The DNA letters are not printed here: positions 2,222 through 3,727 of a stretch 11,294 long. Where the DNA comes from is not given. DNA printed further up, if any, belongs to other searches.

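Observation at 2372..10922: Glucan-metabolism context: an Rv3032-like GT4 glucosyltransferase and GlgX bracket an O-methyltransferase / O-acetyltransferase operon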

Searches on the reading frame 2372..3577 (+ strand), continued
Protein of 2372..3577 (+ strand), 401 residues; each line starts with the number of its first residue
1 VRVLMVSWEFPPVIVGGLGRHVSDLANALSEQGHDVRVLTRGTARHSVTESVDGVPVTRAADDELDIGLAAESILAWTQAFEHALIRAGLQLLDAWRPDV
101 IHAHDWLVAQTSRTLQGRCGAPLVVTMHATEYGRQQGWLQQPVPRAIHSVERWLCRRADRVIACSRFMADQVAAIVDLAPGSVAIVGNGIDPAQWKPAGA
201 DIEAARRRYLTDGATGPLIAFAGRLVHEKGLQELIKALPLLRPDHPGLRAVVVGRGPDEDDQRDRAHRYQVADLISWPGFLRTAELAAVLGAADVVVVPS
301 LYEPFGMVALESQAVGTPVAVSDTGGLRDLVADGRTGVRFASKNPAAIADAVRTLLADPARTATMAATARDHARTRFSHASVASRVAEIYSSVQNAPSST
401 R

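Call 39: search_solved_structures(query=window:2372-3577:+, max_evalue=1e-30, show_alignments=3)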
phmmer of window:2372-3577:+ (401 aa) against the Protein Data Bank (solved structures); distinct sequences matched with E-value up to 1e-30: 3.
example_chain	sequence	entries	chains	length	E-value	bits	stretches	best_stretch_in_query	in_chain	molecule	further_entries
6tvp_A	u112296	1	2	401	1.7e-37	132.8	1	1-393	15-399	Alpha-maltose-1-phosphate synthase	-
3c4q_A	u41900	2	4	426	5.9e-36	127.8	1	15-392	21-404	Predicted glycosyltransferases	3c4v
3c48_A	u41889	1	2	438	6.5e-36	127.6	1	15-392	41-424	Predicted glycosyltransferases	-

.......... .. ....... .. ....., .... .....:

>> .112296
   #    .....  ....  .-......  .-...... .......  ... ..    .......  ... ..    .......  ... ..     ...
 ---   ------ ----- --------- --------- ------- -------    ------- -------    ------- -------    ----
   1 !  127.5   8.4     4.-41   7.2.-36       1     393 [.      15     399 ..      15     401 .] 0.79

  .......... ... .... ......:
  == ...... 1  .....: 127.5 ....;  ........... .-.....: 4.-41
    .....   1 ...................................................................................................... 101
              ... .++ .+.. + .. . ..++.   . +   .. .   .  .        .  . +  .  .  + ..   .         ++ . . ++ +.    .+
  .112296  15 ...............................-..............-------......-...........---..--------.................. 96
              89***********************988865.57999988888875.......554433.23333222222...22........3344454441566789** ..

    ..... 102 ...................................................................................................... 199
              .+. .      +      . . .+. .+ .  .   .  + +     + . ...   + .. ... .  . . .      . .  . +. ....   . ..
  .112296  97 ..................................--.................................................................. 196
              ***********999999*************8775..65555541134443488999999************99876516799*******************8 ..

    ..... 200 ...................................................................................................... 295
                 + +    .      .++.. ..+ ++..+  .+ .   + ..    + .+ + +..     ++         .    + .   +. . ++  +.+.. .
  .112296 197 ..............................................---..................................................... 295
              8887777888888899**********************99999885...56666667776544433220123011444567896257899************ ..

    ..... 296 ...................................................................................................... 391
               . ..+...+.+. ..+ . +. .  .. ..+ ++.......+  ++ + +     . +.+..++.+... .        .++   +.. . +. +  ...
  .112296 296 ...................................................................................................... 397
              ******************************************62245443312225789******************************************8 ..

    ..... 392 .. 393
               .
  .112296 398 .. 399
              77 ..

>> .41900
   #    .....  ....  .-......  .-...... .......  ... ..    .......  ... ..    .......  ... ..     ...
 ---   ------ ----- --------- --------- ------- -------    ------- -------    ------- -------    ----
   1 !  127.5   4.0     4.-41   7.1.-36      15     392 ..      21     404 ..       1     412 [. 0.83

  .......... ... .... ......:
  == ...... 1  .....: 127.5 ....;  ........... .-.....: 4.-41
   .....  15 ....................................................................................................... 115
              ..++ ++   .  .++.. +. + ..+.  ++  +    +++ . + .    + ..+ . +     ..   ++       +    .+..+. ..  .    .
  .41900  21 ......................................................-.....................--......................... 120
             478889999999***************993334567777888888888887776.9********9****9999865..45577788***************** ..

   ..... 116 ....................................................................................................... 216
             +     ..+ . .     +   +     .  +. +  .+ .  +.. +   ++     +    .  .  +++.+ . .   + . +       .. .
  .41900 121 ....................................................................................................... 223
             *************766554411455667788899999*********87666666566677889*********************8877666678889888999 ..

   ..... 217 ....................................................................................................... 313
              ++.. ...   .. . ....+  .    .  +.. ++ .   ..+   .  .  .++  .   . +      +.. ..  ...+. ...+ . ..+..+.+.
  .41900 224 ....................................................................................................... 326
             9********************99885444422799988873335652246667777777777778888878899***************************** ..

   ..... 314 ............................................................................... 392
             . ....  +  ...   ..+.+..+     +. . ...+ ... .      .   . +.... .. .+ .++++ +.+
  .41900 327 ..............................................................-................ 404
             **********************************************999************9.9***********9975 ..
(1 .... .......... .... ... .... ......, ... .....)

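Call 70: find_encoding_contigs(protein=P0116, flank=10000, max_places=1)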
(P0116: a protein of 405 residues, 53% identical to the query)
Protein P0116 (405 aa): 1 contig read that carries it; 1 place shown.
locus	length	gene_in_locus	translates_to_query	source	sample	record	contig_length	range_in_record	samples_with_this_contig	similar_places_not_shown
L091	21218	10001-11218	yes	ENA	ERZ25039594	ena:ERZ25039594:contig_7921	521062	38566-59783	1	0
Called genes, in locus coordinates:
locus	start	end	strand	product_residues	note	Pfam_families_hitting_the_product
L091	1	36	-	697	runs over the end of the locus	PF22745:Nlig-Ia, PF01653:DNA_ligase_aden, PF03120:OB_DNA_ligase, PF03119:DNA_ligase_ZBD, PF12826:HHH_2, PF14520:HHH_5, PF00533:BRCT, PF12738:PTCB-BRCT (weak), +1 more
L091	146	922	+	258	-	PF01841:Transglut_core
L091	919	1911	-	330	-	PF01717:Meth_synt_2 (weak)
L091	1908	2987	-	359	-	PF03054:tRNA_Me_trans, PF20259:tRNA_Me_trans_M, PF20258:tRNA_Me_trans_C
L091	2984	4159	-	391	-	PF00266:Aminotran_5, PF01212:Beta_elim_lyase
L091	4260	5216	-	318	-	PF01012:ETF, PF00766:ETF_alpha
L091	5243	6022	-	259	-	PF01012:ETF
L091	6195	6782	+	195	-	PF01965:DJ-1_PfpI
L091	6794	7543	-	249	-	PF03006:HlyIII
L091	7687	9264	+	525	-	PF07690:MFS_1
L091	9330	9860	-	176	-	-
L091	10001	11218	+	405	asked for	PF08323:Glyco_transf_5, PF13439:Glyco_transf_4, PF13579:Glyco_trans_4_4, PF20706:GT4-conflict, PF00534:Glycos_transf_1, PF13692:Glyco_trans_1_4, PF13524:Glyco_trans_1_2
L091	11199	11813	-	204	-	PF00132:Hexapep (weak)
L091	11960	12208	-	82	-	-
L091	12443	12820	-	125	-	-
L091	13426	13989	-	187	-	PF00378:ECH_1, PF16113:ECH_2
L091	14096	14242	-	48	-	-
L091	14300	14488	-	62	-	-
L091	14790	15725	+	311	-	-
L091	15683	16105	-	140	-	PF00089:Trypsin (weak), PF13365:Trypsin_2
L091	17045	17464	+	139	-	PF02922:CBM_48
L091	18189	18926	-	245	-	-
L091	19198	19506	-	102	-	PF14542:Acetyltransf_CG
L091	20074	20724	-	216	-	PF28476:GlgP_C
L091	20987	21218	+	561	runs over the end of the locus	-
